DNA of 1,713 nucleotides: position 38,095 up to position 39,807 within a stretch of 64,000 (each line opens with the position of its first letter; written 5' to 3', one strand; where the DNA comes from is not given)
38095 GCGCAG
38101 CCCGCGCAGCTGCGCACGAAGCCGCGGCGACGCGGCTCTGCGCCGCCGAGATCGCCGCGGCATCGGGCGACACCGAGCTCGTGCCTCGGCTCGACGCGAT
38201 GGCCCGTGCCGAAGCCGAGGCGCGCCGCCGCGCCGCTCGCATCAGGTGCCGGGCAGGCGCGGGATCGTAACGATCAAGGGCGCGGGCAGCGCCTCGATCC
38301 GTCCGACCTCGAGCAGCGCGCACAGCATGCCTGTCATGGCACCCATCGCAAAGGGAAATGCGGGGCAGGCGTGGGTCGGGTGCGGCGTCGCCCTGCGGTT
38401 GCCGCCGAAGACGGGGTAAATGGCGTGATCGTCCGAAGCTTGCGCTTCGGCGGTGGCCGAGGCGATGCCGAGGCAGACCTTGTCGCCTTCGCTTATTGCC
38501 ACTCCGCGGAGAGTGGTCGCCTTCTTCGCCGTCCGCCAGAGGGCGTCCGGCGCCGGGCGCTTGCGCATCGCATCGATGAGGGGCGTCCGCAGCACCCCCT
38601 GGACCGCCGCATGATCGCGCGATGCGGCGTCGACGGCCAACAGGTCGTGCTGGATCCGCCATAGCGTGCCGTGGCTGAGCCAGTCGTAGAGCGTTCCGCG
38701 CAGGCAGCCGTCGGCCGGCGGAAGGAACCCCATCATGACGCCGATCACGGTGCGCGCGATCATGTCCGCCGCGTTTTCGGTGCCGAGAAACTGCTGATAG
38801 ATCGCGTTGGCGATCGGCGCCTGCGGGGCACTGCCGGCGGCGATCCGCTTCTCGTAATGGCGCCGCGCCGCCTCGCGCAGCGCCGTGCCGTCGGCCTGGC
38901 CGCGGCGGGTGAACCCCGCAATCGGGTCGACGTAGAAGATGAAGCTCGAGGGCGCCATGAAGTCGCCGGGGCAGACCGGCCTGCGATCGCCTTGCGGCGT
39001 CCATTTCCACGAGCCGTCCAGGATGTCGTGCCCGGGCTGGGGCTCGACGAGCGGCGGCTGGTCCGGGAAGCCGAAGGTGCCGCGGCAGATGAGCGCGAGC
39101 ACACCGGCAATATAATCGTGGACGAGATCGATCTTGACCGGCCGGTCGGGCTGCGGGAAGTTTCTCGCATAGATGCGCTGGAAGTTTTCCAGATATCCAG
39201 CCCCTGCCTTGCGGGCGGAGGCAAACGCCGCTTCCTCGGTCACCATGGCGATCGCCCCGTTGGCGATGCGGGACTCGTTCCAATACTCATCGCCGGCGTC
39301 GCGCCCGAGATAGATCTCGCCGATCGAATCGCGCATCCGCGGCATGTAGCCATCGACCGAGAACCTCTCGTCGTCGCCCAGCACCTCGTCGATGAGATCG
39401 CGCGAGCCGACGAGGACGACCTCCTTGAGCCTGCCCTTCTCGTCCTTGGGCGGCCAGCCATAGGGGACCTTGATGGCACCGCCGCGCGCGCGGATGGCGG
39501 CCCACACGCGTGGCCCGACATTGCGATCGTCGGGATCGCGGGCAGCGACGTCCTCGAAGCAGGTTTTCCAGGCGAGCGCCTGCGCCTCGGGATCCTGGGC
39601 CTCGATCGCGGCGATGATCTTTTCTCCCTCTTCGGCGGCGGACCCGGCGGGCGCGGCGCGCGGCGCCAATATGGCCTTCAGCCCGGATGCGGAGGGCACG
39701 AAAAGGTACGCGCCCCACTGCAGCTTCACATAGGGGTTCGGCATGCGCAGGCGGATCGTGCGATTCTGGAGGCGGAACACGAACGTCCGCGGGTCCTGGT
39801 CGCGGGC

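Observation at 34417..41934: Crp / cyclase-ATPase-TPR / Dyp-P450 locus: candidate cyclic-nucleotide-controlled oxidative system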

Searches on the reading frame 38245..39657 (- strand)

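Call 12: search_protein_families(library=pfam, proteins=[window:38245-39657:-], max_evalue=10)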
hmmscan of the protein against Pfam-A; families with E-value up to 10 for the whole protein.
seq(471 aa): 1 family
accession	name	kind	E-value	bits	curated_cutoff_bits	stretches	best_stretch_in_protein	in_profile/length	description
PF06213.17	CobT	-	0.25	11.3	26.1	1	252-288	58-91/276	Cobalamin biosynthesis protein CobT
